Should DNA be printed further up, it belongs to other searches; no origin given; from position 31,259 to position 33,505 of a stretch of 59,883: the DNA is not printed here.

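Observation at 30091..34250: Foreign three-gene operon (HTH-like protein / GHKL ATPase / coiled-coil protein) inserted antisense between ftsI and murE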

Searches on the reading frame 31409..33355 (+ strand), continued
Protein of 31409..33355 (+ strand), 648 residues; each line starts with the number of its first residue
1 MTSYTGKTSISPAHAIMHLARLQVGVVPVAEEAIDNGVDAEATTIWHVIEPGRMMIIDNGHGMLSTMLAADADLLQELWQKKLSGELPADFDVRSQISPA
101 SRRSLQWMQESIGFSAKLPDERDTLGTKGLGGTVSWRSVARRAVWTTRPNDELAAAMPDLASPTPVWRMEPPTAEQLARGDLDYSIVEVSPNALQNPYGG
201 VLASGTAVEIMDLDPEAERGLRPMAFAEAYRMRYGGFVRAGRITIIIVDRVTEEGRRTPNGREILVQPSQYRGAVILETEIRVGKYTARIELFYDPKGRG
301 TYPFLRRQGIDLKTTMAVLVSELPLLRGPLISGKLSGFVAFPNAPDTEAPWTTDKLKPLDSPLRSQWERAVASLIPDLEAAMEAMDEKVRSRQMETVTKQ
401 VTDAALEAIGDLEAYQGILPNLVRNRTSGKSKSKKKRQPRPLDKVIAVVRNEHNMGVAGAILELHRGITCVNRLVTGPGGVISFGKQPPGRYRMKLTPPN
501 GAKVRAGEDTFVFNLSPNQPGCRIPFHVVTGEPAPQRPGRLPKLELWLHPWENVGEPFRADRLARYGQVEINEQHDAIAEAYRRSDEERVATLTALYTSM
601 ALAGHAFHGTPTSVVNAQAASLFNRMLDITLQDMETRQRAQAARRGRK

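Call 55: fold_search(model_id=the predicted structure, library=pdb)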
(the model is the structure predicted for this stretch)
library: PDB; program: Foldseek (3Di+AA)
matches with E <= 10: 851; with E <= 0.001: 500
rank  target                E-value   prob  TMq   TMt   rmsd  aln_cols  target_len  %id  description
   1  5tth_A                1.6e-13  1.00  0.34  0.33  14.1       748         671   12  Heterodimeric SpyCatcher/SpyTag-fused zebrafish TRAP1 in ATP/ADP-hybrid state (released 2017-08-23)
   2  5uls_A                1.8e-13  1.00  0.32  0.32  22.1       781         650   12  Structure of GRP94 in the active conformation (released 2017-09-27)
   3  8eob_B                3.7e-13  1.00  0.34  0.35  21.6       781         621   12  Cryo-EM structure of human HSP90B in the closed state (released 2023-01-25)
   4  4j0b_A                3.9e-13  1.00  0.34  0.37  21.4       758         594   11  Structure of mitochondrial Hsp90 (TRAP1) with ADP-BeF3 (released 2014-01-22)
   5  6xlg_A                3.9e-13  1.00  0.34  0.36  21.2       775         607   11  Full-length Hsc82 in complex with two Aha1 CTD in the presence of ATPgammaS (released 2021-06-30)
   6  5uls_B                4.4e-13  1.00  0.33  0.33  21.7       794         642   11  Structure of GRP94 in the active conformation (released 2017-09-27)
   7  7exp_B                5.1e-13  1.00  0.33  0.36  20.9       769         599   11  Crystal structure of zebrafish TRAP1 with AMPPNP and MitoQ (released 2022-01-05)
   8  4ipe_B                6.0e-13  1.00  0.34  0.36  21.6       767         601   10  Crystal structure of mitochondrial Hsp90 (TRAP1) with AMPPNP (released 2014-01-22)
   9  8ffv_B                6.0e-13  1.00  0.33  0.34  21.5       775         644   12  Cryo-EM structure of the GR-Hsp90-FKBP52 complex (released 2023-11-01)
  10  5fwk_B                7.5e-13  1.00  0.36  0.37  22.0       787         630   11  Atomic cryoEM structure of Hsp90-Cdc37-Cdk4 complex (released 2016-07-06)
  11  7exp_A                8.3e-13  1.00  0.33  0.37  22.1       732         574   12  Crystal structure of zebrafish TRAP1 with AMPPNP and MitoQ (released 2022-01-05)
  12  6xlf_A                9.3e-13  1.00  0.37  0.39  21.2       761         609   11  Full-length Hsc82 in complex with Aha1 in the presence of AMP-PNP (released 2021-06-30)
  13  6d14_A                1.0e-12  1.00  0.33  0.37  22.1       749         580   12  Zebrafish TRAP1 bound to AMPPNP and calcium in the asymmetric closed state (released 2018-04-25)
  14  8u1l_A                1.2e-12  1.00  0.38  0.38  21.1       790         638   13  Cryo-EM structure of the RAF1-HSP90-CDC37 complex in the closed state (released 2024-03-13)
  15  8ffv_A                1.3e-12  1.00  0.36  0.37  21.4       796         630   10  Cryo-EM structure of the GR-Hsp90-FKBP52 complex (released 2023-11-01)
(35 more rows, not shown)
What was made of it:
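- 31409..33355 (+): Gene B (g2), 648 aa. GHKL ATPase (about 1-215), middle transducer-like domain with invariant K355 (about 216-360), long helix (375-411), Lys/Arg-rich disordered linker (about 412-444), Ig-like SdrD-B-type domain (about 445-530), and a helical C-terminal domain (about 545-647). Foldseek hits Hsp90/TRAP1/GRP94 (E 1e-13) and MutL LN40 (TM 0.58-0.60 normalised to the target) (call 55).
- On Hsp90 / HtpG: Foldseek TM is 0.32-0.38 with rmsd 14-23 A over the full length (call 55).
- The top 44 Foldseek PDB hits are full-length Hsp90/TRAP1/GRP94 (E 1e-13 to 1e-11) (call 55).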

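Call 66: find_encoding_contigs(protein=P0152, flank=10000, max_places=3)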
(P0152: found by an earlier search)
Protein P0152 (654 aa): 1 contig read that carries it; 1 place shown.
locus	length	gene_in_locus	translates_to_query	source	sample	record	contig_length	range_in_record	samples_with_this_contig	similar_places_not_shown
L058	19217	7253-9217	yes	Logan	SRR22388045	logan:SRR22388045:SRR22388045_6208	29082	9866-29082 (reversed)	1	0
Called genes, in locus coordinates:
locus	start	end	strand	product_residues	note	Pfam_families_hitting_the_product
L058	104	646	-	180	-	PF01797:Y1_Tnp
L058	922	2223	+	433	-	PF00587:tRNA-synt_2b, PF03129:HGTP_anticodon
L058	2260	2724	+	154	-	-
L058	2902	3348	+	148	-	PF02381:MraZ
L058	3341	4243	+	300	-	PF01795:Methyltransf_5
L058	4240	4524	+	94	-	-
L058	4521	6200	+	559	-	PF03717:PBP_dimer, PF00905:Transpeptidase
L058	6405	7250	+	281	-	-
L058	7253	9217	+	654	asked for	PF13589:HATPase_c_3 (faint)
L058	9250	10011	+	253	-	-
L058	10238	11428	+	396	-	PF08245:Mur_ligase_M, PF02875:Mur_ligase_C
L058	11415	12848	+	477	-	PF01225:Mur_ligase, PF08245:Mur_ligase_M, PF02875:Mur_ligase_C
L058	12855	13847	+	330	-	PF01565:FAD_binding_4, PF02873:MurB_C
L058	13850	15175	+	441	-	PF00275:EPSP_synthase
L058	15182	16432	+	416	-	PF00483:NTP_transferase, PF12804:NTP_transf_3 (weak), PF25084:LbH_EIF2B (faint), PF14602:Hexapep_2 (faint), PF25087:GMPPB_C, PF00132:Hexapep (weak)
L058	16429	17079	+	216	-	-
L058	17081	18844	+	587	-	PF13522:GATase_6, PF13537:GATase_7, PF01380:SIS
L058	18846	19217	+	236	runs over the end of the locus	PF00561:Abhydrolase_1, PF12146:Hydrolase_4, PF12697:Abhydrolase_6, PF07819:PGAP1 (weak)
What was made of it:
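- On Variable region (hotspot) between conserved core genes: Cassettes lie there in the window and in L058 (call 66).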

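Call 67: find_encoding_contigs(protein=P0025, flank=10000, max_places=4)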
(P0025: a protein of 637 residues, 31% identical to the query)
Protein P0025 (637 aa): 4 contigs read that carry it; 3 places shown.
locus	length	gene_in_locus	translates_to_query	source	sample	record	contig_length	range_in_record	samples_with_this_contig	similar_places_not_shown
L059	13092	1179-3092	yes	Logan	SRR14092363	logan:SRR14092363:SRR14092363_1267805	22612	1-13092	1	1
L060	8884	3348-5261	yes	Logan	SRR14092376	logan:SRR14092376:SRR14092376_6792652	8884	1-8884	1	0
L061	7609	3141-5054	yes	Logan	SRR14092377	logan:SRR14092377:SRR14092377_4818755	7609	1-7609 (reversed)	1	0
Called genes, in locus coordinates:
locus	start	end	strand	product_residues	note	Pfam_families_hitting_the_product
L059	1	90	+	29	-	?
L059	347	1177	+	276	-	-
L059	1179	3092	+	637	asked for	PF13589:HATPase_c_3 (weak)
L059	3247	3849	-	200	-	-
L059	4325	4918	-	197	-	-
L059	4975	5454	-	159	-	-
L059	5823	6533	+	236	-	PF00702:Hydrolase, PF13419:HAD_2, PF13242:Hydrolase_like (weak)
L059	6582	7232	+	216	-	PF00702:Hydrolase, PF12710:HAD (faint), PF13419:HAD_2, PF13242:Hydrolase_like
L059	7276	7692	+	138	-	PF00293:NUDIX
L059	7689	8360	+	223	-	-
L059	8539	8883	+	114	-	-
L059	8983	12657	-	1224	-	PF07995:GSDH, PF00801:PKD, PF18911:PKD_4, PF07691:PA14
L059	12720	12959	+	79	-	-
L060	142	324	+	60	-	-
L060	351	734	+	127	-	-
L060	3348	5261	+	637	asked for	PF13589:HATPase_c_3 (weak)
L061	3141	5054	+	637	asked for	PF13589:HATPase_c_3 (weak)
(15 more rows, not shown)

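Call 88: fold_search(model_id=the predicted structure, library=viral)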
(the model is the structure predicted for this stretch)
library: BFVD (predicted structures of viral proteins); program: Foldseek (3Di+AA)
matches with E <= 10: 333; with E <= 0.001: 65
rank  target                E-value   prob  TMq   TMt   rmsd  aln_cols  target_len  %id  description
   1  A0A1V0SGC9            5.6e-13  1.00  0.38  0.35  26.6       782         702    9  Uncharacterized protein [Hokovirus HKV1]
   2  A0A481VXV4            6.9e-13  1.00  0.36  0.44  15.8       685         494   12  (no name in the UniProt tables at hand)
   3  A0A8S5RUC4            7.8e-12  1.00  0.34  0.36   9.5       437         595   14  (no name in the UniProt tables at hand)
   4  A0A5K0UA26            1.5e-11  1.00  0.38  0.33  28.5       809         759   10  Uncharacterized protein [Yasminevirus sp. GU-2018]
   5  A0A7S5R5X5            3.2e-11  1.00  0.34  0.34  18.7       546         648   14  (no name in the UniProt tables at hand)
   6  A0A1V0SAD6            5.1e-11  1.00  0.34  0.32  22.6       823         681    9  Heat shock protein 83 kDa [Catovirus CTV1]
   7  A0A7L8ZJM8            9.8e-11  1.00  0.27  0.33  12.8       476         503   11  DNA topoisomerase (ATP-hydrolyzing) [Campylobacter phage F379]
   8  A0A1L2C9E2            2.6e-10  1.00  0.32  0.29   7.8       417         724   14  Uncharacterized protein [Pseudomonas phage ZC03]
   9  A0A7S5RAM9            5.2e-10  1.00  0.35  0.37  17.3       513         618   11  (no name in the UniProt tables at hand)
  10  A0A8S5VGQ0            1.0e-09  1.00  0.36  0.51   9.2       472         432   10  DNA topoisomerase (ATP-hydrolyzing) [Myoviridae sp. ctkfK18]
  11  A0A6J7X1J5            2.1e-09  1.00  0.31  0.28  16.7       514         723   11  HATPase_c domain containing protein [uncultured Caudovirales phage]
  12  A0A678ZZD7            2.5e-09  1.00  0.32  0.28   8.7       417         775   10  RIIA lysis inhibitor [Pectobacterium phage Arno18]
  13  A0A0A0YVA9            3.2e-09  1.00  0.30  0.30  12.0       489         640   14  DNA topoisomerase 2 [Erwinia phage phiEa2809]
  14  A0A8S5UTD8            4.2e-09  1.00  0.36  0.30  10.1       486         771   12  DNA topoisomerase (ATP-hydrolyzing) [Myoviridae sp. ctYA416]
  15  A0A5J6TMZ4            4.2e-09  1.00  0.32  0.30  15.2       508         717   11  (no name in the UniProt tables at hand)
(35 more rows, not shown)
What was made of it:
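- On GHKL (Bergerat-fold) ATPase superfamily: Foldseek matches Hsp90, MutL, topoisomerase II ATPase and RIIA proteins at probability 1.00 (calls 55, 88).
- Viral hits include Hsp90-like proteins (call 88).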

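Call 94: search_protein_families(library=padloc, alignment_id=A2, max_evalue=0.01)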
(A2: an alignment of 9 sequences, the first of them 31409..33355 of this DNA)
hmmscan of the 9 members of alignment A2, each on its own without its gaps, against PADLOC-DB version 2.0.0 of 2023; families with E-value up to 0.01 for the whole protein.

A. member 1, window:31409-33355:+ (648 aa): 0 families

B. families by the number of members that match (of 9 scanned): 3 families
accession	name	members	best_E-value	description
PDLC03968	TmtA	2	6.5e-05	-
PDLC03419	REase_II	2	0.0033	Type II restriction enzyme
PDLC03485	REase_II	1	0.0043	Type II restriction enzyme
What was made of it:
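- On Any system in PADLOC-DB v2.0.0: Among family members, TmtA is hit by 2 of 9 at 6.5e-5 and REase_II by 2 of 9 at 3e-3, at the level of GHKL motifs only (call 94).
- Closest known: Tiamat. Same: Two of nine B members hit the TmtA model at E 6.5e-5 (call 94).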

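Call 102: search_protein_families(library=ncbifam, alignment_id=A2, max_evalue=0.01)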
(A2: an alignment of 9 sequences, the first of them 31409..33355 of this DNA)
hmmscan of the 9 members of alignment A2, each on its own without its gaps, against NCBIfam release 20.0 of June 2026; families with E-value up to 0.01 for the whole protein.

A. member 1, window:31409-33355:+ (648 aa): 0 families

B. families by the number of members that match (of 9 scanned): 10 families
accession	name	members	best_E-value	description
NF050001.1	restrict_BbrUII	7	1.1e-08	BbrUII/HgiDII family restriction enzyme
TIGR00585.2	mutl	6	1.6e-07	DNA mismatch repair endonuclease MutL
NF000951.0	PRK00095.2-1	6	2.3e-07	DNA mismatch repair endonuclease MutL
NF000953.0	PRK00095.2-4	6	6.1e-05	DNA mismatch repair endonuclease MutL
NF000949.0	PRK00095.1-2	5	0.00031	DNA mismatch repair endonuclease MutL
NF000952.0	PRK00095.2-2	4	2.5e-05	DNA mismatch repair endonuclease MutL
NF000950.0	PRK00095.1-3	3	0.00027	DNA mismatch repair endonuclease MutL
NF047352.1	P_loop_sacsin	2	0.0043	sacsin N-terminal ATP-binding-like domain-containing protein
NF012181.0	MSCRAMM_SdrD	1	0.00075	MSCRAMM family adhesin SdrD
NF000948.0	PRK00095.1-1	1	0.0054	DNA mismatch repair endonuclease MutL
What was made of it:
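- On MutL: Family members hit MutL models at 1e-7 at best, far below the cut-offs (call 102).
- Nearest sequence relatives of the GHKL domain: the BbrUII/HgiDII restriction-enzyme model (7 of 9 members, best E 1e-8), MutL models, and weakly the Tiamat TmtA model (calls 94, 102).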

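Call 103: search_dna_similar(query=window:31409-33355:+, collection=plasmids, mode=protein, max_evalue=0.001, max_rows=10)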
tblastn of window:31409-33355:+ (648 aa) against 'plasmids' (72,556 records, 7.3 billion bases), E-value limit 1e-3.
No match.

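Call 104: search_dna_similar(query=window:31409-33355:+, collection=phages, mode=protein, max_evalue=0.001, max_rows=10)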
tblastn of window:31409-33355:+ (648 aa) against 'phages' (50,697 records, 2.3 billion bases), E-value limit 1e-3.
No match.
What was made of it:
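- Tried and rejected: tblastn of g2 against the phage and plasmid collections found no match (calls 103, 104).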
